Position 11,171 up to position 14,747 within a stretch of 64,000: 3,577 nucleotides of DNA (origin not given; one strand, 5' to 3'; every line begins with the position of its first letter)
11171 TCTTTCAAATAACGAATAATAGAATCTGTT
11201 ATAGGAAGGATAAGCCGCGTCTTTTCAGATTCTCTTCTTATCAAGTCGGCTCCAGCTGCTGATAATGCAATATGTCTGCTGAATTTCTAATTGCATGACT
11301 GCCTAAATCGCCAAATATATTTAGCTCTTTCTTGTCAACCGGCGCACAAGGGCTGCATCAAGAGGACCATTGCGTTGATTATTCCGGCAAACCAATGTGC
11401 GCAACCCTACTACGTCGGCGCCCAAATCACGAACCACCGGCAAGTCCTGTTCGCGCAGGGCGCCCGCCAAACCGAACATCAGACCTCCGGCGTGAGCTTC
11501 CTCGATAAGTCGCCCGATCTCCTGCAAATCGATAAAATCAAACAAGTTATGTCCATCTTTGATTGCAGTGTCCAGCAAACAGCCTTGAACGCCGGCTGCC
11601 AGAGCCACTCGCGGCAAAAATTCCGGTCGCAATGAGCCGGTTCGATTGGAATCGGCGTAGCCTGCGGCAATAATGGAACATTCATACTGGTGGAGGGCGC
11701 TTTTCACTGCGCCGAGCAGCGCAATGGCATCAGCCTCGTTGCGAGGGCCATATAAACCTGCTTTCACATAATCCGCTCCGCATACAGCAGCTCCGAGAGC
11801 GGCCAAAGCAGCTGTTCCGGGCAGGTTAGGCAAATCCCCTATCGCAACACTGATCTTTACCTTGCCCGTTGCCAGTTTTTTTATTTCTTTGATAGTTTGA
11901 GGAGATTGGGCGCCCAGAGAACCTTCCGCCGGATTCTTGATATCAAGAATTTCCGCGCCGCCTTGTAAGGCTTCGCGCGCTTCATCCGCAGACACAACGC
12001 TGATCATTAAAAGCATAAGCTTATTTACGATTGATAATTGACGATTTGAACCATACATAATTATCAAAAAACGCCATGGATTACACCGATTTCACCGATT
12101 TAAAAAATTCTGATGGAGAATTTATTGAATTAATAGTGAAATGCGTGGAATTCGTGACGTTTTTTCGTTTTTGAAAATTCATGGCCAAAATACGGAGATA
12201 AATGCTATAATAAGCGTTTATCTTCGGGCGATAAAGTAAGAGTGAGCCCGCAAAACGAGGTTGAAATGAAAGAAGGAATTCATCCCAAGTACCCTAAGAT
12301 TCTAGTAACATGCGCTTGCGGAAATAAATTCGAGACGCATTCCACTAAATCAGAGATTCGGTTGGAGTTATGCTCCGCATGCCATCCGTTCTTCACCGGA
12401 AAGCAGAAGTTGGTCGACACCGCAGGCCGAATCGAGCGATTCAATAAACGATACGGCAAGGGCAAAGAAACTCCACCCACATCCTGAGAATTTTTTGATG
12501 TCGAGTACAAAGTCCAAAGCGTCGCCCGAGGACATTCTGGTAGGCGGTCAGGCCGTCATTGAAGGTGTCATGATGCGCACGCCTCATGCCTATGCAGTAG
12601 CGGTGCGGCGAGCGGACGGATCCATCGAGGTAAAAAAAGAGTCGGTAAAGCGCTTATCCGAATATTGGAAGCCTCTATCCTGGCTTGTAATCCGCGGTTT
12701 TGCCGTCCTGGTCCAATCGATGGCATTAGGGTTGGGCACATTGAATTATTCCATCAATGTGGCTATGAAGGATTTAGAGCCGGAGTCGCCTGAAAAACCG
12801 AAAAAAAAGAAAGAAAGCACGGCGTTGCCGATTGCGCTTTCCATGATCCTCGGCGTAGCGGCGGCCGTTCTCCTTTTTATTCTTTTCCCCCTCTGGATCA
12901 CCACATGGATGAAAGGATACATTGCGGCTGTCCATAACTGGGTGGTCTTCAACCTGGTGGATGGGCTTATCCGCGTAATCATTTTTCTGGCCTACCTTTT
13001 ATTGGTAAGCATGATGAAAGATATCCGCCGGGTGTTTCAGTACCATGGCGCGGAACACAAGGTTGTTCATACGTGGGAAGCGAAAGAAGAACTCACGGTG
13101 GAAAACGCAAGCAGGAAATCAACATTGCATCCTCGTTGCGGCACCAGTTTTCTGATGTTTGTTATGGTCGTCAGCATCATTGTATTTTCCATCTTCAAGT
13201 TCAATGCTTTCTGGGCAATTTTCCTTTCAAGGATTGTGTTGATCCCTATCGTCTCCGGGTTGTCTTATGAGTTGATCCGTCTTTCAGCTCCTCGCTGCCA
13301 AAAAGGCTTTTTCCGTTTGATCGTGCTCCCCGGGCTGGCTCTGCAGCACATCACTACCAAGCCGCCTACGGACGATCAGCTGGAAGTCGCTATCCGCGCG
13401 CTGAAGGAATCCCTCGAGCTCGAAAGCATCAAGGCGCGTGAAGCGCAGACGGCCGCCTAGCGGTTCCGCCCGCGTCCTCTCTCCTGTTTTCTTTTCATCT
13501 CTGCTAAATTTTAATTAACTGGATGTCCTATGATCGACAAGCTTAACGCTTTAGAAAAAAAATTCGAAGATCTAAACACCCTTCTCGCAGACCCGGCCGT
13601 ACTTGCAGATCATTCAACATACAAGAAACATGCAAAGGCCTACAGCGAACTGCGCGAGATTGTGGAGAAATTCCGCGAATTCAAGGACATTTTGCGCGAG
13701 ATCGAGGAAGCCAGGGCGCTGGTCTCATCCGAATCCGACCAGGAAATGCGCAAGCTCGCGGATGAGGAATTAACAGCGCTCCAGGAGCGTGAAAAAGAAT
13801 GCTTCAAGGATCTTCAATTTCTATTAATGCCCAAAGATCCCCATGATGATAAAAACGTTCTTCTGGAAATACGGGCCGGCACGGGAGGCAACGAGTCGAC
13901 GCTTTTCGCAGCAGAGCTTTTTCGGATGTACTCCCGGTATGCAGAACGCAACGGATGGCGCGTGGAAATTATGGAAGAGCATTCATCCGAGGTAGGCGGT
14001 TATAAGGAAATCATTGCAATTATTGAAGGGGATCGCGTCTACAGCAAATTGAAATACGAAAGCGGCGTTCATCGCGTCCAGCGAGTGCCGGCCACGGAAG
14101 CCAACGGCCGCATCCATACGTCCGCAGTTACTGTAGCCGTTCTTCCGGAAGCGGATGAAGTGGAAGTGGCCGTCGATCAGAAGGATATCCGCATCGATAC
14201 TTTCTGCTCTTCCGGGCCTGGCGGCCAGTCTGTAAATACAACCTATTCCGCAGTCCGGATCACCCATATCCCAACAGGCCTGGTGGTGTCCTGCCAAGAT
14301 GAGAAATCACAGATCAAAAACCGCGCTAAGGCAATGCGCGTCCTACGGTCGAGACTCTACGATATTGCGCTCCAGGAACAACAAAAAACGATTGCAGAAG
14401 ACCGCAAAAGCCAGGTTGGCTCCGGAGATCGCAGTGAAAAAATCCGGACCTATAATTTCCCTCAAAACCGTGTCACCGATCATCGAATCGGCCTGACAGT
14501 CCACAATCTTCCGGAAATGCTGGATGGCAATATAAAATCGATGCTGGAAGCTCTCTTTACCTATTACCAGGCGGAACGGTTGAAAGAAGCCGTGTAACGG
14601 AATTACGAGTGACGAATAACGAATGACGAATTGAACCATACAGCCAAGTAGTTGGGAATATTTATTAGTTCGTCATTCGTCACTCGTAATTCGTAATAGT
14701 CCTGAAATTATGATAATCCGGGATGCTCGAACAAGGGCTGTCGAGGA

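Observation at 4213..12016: Methanofuran-biosynthesis genes (mfnF, mfnE, mfnB) in an apparently acidobacterial genome, with no other C1 pathway genes nearby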

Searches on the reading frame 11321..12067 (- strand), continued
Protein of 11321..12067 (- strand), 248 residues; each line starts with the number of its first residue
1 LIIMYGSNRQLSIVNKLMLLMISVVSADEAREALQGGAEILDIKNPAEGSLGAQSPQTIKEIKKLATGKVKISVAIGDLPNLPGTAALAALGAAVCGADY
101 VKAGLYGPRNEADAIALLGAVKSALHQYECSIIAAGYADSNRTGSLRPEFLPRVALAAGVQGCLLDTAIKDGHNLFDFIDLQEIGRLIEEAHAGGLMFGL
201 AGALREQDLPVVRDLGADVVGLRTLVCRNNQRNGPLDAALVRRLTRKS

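Call 57: search_protein_families(library=ncbifam, proteins=[L016:12603-13679:-, L016:13669-14397:+, L016:14483-14995:-, L016:15205-16053:-, L016:16096-16968:-, L016:16972-18021:-, L016:17921-18727:-, L016:18730-19623:-, L016:19692-20657:-, L086:12389-13180:-], max_evalue=0.00001)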
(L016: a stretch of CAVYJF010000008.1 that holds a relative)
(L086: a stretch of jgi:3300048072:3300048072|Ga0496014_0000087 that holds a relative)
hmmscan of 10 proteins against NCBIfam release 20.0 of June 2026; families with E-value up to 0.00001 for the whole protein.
L016:12603-13679:- (358 aa): 31 families (the best 25 are shown)
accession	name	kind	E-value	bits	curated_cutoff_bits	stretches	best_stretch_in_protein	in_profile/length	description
NF040722.1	MfnD_Meth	equivalog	1.6e-35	122.9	400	2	210-315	158-260/288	tyramine--L-glutamate ligase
NF002563.0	PRK02186.1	subfamily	9.9e-18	63.8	625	1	106-323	77-296/890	argininosuccinate lyase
TIGR00768.1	rimK_fam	subfamily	1.9e-16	60.3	143.4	1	94-223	45-174/276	RimK family alpha-L-glutamate ligase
NF009402.0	PRK12767.1-1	equivalog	4.7e-15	55.2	218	1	87-345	62-314/329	carbamoyl phosphate synthase-like protein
TIGR01369.1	CPSaseII_lrg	equivalog_domain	1.7e-12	45.9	1027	1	114-334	645-869/1052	carbamoyl-phosphate synthase (glutamine-hydrolyzing) large subunit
NF009405.0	PRK12767.1-4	equivalog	1.8e-12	46.9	390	1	78-307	47-267/320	carbamoyl phosphate synthase-like protein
NF053643.1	Ddl_archaea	equivalog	8.4e-12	44.7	500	1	120-312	88-279/367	putative pseudomurein biosynthesis ATP-grasp protein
NF002378.0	PRK01372.1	subfamily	8.7e-12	44.3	243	1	119-231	81-191/305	D-alanine--D-alanine ligase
NF003671.0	PRK05294.1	equivalog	1.6e-11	42.6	599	1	114-331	642-863/1058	carbamoyl-phosphate synthase large subunit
TIGR03909.1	pyrrolys_PylC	equivalog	2.9e-11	42.7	248.3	1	75-332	40-280/374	3-methylornithine--L-lysine ligase PylC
TIGR01205.1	D_ala_D_alaTIGR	subfamily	1.5e-10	40.6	245.65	1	119-231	87-203/318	D-alanine--D-alanine ligase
TIGR02144.1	LysX_arch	equivalog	3.7e-10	39.4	275.6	1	114-327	64-273/281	lysine biosynthesis protein LysX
NF040720.1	MptN_Meth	equivalog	4.1e-10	39.2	350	1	119-221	83-185/291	tetrahydromethanopterin:alpha-L-glutamate ligase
NF009404.0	PRK12767.1-3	equivalog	2.7e-09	36.4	316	1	119-334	92-310/344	carbamoyl phosphate synthase-like protein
NF000091.3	D_ala_D_ser_VanG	exception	1.7e-08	33.7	495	1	118-232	115-231/344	D-alanine--D-serine ligase VanG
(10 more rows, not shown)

L016:13669-14397:+ (242 aa): 12 families
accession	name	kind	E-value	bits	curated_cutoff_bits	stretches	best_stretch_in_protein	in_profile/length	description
TIGR00734.1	hisAF_rel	hypoth_equivalog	5.7e-37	127.7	179.85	1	1-236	1-221/221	HisA/HisF family protein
TIGR00007.1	TIGR00007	equivalog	1.2e-29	103.6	228.95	1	4-239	2-229/231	1-(5-phosphoribosyl)-5-[(5-phosphoribosylamino)methylideneamino]imidazole-4-carboxamide isomerase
NF010112.0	PRK13585.1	equivalog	8.9e-23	81.1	243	1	1-238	3-231/241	1-(5-phosphoribosyl)-5-[(5-phosphoribosylamino)methylideneamino]imidazole-4-carboxamide isomerase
TIGR03572.1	WbuZ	equivalog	6.1e-17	61.8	299.7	1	2-232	5-231/232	glycosyl amidation-associated protein WbuZ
NF003156.0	PRK04128.1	equivalog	1.9e-14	54.1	285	1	1-241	2-224/231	1-(5-phosphoribosyl)-5-((5-phosphoribosylamino)methylideneamino)imidazole-4-carboxamide isomerase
NF010113.0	PRK13586.1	equivalog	4.4e-14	52.7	238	1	2-236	3-226/232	1-(5-phosphoribosyl)-5-((5-phosphoribosylamino)methylideneamino)imidazole-4-carboxamide isomerase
NF038364.1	AglZ_HisF2_fam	equivalog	2.4e-13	50.1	310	1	36-226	29-223/248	AglZ/HisF2 family acetamidino modification protein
TIGR00735.1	hisF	equivalog_domain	9e-13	48.1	294.55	1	2-240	5-241/254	imidazole glycerol phosphate synthase subunit HisF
TIGR01919.1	hisA-trpF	equivalog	1.1e-10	41.5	306.45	1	3-228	5-225/243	bifunctional 1-(5-phosphoribosyl)-5-((5-phosphoribosylamino)methylideneamino)imidazole-4-carboxamide isomerase/phosphoribosylanthranilate is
NF010712.0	PRK14114.1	equivalog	3.2e-09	36.6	327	1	1-215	1-204/241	1-(5-phosphoribosyl)-5-((5-phosphoribosylamino)methylideneamino)imidazole-4-carboxamide isomerase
NF010114.0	PRK13587.1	equivalog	1.1e-08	35.1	305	1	4-232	5-225/234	1-(5-phosphoribosyl)-5-((5-phosphoribosylamino)methylideneamino)imidazole-4-carboxamide isomerase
NF003302.0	PRK04302.1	subfamily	8.9e-06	25.6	132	0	188-231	162-205/223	triose-phosphate isomerase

L016:14483-14995:- (170 aa): 2 families
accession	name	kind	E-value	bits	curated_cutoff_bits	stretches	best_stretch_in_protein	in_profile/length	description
TIGR03126.1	one_C_fae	equivalog_domain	1.6e-77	259.1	118.05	1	8-166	2-160/160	formaldehyde-activating enzyme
NF009833.0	PRK13307.1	equivalog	3.1e-52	177.8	274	1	8-170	3-165/392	bifunctional 5,6,7,8-tetrahydromethanopterin hydro-lyase/3-hexulose-6-phosphate synthase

L016:15205-16053:- (282 aa): 4 families
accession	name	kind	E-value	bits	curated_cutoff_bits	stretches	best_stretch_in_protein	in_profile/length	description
TIGR03132.1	malonate_mdcB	equivalog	7.9e-20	71.5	282.35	1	163-279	158-272/272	triphosphoribosyl-dephospho-CoA synthase MdcB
NF002315.0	PRK01237.1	equivalog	9.6e-20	71.1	280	1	170-281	175-284/291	triphosphoribosyl-dephospho-CoA synthase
TIGR03125.1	citrate_citG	equivalog_domain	4.5e-14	52.6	272.3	1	170-277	170-274/275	triphosphoribosyl-dephospho-CoA synthase CitG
NF007503.0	PRK10096.1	equivalog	1.2e-06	28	477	0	176-277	192-291/292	triphosphoribosyl-dephospho-CoA synthase CitG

L016:16096-16968:- (290 aa): 19 families
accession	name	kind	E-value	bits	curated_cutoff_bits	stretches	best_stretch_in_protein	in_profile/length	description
NF040720.1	MptN_Meth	equivalog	4e-86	288.7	350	1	4-286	1-290/291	tetrahydromethanopterin:alpha-L-glutamate ligase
TIGR00768.1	rimK_fam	subfamily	2e-61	207.8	143.4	1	4-285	1-275/276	RimK family alpha-L-glutamate ligase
TIGR02144.1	LysX_arch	equivalog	9.5e-48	162.7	275.6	1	83-287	67-276/281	lysine biosynthesis protein LysX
TIGR04356.1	grasp_GAK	hypoth_equivalog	3.8e-42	144.3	300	1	4-289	1-286/287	GAK system ATP-grasp enzyme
NF007764.0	PRK10446.1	equivalog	3.1e-30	105.5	331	1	4-286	2-286/300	30S ribosomal protein S6--L-glutamate ligase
TIGR04443.1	F420_CofF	equivalog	5.9e-27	94.4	300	1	75-287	64-279/283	coenzyme gamma-F420-2:alpha-L-glutamate ligase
TIGR01380.1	glut_syn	equivalog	2.7e-21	75.9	299.05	1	55-287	76-309/312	glutathione synthase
NF003573.0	PRK05246.1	equivalog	8.8e-20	70.7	272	1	55-288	77-311/316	glutathione synthase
TIGR02068.2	cya_phycin_syn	equivalog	2.4e-19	68.9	850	2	94-205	204-315/862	cyanophycin synthetase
NF010623.0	PRK14016.1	subfamily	3.9e-16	58.4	877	1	96-205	207-316/871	cyanophycin synthetase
NF009110.0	PRK12458.1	subfamily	8e-16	58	408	1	56-263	84-302/349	glutathione synthetase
TIGR04187.1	GRASP_SAV_5884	subfamily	5.1e-14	52.2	350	1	87-286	106-311/312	ATP-grasp ribosomal peptide maturase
TIGR03103.1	trio_acet_GNAT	equivalog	6.7e-13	48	569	1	93-205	287-398/547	N-acetylglutaminylglutamine synthetase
NF038074.1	fam_STM4014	hypoth_equivalog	1.6e-10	40.9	175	0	80-157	89-175/349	STM4014 family protein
TIGR04185.1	ATPgraspMvdC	equivalog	6.7e-09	35.3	425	1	89-287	109-317/318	MvdC family ATP-grasp ribosomal peptide maturase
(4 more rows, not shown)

L016:16972-18021:- (349 aa): 1 family
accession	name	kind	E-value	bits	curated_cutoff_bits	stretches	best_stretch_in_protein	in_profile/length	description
TIGR03120.1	one_C_mch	equivalog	1.3e-120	402.3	228.8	1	32-347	1-312/313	methenyltetrahydromethanopterin cyclohydrolase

L016:17921-18727:- (268 aa): 2 families
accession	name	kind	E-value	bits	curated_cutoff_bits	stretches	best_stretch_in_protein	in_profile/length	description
TIGR03122.1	one_C_dehyd_C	equivalog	1.3e-78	263.9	130.65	1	3-264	2-260/260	formylmethanofuran dehydrogenase subunit C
NF042910.1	FMH_DH_FwdC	exception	1.9e-56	191.1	340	1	3-261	3-259/271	tungsten-dependent formylmethanofuran dehydrogenase subunit FwdC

L016:18730-19623:- (297 aa): 2 families
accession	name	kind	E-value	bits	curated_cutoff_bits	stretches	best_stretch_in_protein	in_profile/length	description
NF002554.0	PRK02114.1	subfamily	9.1e-130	432.4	297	1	5-293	3-296/297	formylmethanofuran--tetrahydromethanopterin N-formyltransferase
TIGR03119.1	one_C_fhcD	equivalog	9.8e-127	422.4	292.6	1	10-291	1-287/288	formylmethanofuran--tetrahydromethanopterin N-formyltransferase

L016:19692-20657:- (321 aa): 2 families
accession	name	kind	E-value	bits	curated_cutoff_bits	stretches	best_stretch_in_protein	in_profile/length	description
TIGR03121.1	one_C_dehyd_A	equivalog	3e-131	438.4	392.75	1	2-315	224-555/556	formylmethanofuran dehydrogenase subunit A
NF042911.1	FMH_DH_FwdA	exception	1.9e-99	333.7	950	1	3-319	222-565/569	tungsten-dependent formylmethanofuran dehydrogenase subunit FwdA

L086:12389-13180:- (263 aa): 3 families
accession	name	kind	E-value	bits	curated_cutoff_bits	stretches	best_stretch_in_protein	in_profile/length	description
NF006830.1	PRK09355.1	equivalog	1e-102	343.1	180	1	2-260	3-262/263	hydroxyethylthiazole kinase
TIGR00694.1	thiM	equivalog_domain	1.5e-85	286.7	256.4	1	6-252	1-247/249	hydroxyethylthiazole kinase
TIGR00196.1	yjeF_cterm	hypoth_equivalog_domain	5.1e-11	42.4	129.85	1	44-232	88-258/277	NAD(P)H-hydrate dehydratase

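Call 65: find_homologous_proteins(query=L016:18730-19623:-, max_evalue=1e-60)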
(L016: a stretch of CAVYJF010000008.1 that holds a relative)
Query L016:18730-19623:- (297 aa): 7996 proteins with E <= 1e-60 among 8000 candidates; the best 120 are listed.
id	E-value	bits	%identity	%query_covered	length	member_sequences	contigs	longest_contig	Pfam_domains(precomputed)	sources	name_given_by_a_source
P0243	6.0e-194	661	100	100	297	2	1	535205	PF01913.24,PF02741.21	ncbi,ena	-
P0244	4.5e-179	612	93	99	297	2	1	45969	PF01913.24,PF02741.21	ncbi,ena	-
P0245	3.0e-178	609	92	99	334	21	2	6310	PF01913.24,PF02741.21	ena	-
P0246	1.7e-165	567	82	100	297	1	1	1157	PF01913.24,PF02741.21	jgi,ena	-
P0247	4.1e-164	563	84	99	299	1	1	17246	PF01913.24,PF02741.21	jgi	jgi:formylmethanofuran--tetrahydromethanopterin N-formyltransferase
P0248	4.2e-162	556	80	100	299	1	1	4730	PF01913.24,PF02741.21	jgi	jgi:formylmethanofuran--tetrahydromethanopterin N-formyltransferase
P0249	1.8e-160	551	79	100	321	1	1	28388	PF01913.24,PF02741.21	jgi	jgi:formylmethanofuran--tetrahydromethanopterin N-formyltransferase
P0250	5.4e-160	549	81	98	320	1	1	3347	PF01913.24,PF02741.21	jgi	jgi:formylmethanofuran--tetrahydromethanopterin N-formyltransferase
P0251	2.2e-159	547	80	100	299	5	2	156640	PF01913.24,PF02741.21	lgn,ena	-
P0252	6.3e-159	546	79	100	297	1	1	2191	PF01913.24,PF02741.21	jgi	jgi:formylmethanofuran--tetrahydromethanopterin N-formyltransferase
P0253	7.6e-158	542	80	100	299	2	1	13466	PF01913.24,PF02741.21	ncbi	-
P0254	9.9e-158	542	79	100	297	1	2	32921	PF01913.24,PF02741.21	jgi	jgi:formylmethanofuran--tetrahydromethanopterin N-formyltransferase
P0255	1.6e-156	538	80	99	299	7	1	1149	PF01913.24,PF02741.21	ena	-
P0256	4.3e-156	537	78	100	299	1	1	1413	PF01913.24,PF02741.21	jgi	-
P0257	4.4e-156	537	77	100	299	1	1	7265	PF01913.24,PF02741.21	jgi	jgi:formylmethanofuran--tetrahydromethanopterin N-formyltransferase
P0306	1.0e-149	516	76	99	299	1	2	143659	PF01913.24,PF02741.21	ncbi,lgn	-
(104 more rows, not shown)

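Call 66: find_encoding_contigs(protein=P0306, flank=10000, max_places=1)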
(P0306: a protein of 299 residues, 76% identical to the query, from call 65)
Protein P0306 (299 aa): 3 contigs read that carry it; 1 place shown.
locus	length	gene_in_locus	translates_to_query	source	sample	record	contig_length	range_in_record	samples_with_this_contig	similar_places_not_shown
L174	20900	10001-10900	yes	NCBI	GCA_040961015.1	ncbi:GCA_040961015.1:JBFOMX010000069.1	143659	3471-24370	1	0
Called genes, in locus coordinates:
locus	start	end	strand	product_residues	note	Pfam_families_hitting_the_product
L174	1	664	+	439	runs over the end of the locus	PF20123:DUF6513, PF14251:PterinBD-DUF4346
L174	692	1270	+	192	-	PF04289:DUF447_N, PF20766:DUF447_C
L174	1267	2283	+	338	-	PF00288:GHMP_kinases_N, PF08544:GHMP_kinases_C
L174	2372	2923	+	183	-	PF13577:SnoaL_4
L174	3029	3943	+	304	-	PF09176:Mpt_N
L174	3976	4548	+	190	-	PF01928:CYTH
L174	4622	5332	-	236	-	PF00081:Sod_Fe_N, PF02777:Sod_Fe_C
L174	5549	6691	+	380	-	PF02655:ATP-grasp_3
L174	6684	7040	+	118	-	PF01568:Molydop_binding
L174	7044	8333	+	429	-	-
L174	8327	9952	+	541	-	PF01979:Amidohydro_1 (faint), PF07969:Amidohydro_3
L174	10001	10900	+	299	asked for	PF01913:FTR, PF02741:FTR_C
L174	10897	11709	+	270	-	PF01493:GXGXG (weak)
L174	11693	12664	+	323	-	PF02289:MCH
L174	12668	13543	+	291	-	PF14397:ATPgrasp_ST (faint), PF02655:ATP-grasp_3, PF08443:RimK, PF02955:GSH-S_ATP, PF14398:ATPgrasp_YheCD (faint)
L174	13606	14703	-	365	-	-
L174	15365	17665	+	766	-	PF07715:Plug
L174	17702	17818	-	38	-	-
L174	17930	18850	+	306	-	PF01874:CitG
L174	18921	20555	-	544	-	PF00672:HAMP (weak), PF18947:HAMP_2, PF00015:MCPsignal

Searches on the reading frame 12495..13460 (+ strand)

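Call 3: search_protein_families(library=pfam, proteins=[window:12495-13460:+])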
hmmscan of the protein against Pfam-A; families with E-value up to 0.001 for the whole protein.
window:12495-13460:+ (321 aa): 1 family
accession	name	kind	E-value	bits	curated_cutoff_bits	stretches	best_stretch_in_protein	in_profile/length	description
PF07136.16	DUF1385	-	8.8e-83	277.5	22.1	1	65-307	3-225/227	Protein of unknown function (DUF1385)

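Call 4: search_protein_families(library=ncbifam, proteins=[window:12495-13460:+])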
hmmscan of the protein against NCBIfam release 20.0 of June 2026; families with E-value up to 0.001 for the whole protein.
window:12495-13460:+ (321 aa): 0 families

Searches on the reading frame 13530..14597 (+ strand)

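Call 6: search_protein_families(library=pfam, proteins=[window:13530-14597:+])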
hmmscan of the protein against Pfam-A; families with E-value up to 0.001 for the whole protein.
window:13530-14597:+ (355 aa): 2 families
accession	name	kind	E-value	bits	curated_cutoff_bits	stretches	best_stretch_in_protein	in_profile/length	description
PF03462.23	PCRF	-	7e-75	251.5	24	1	8-202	1-194/194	PCRF domain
PF00472.26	RF-1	-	2.8e-44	150.2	35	1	209-319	1-116/116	RF-1 domain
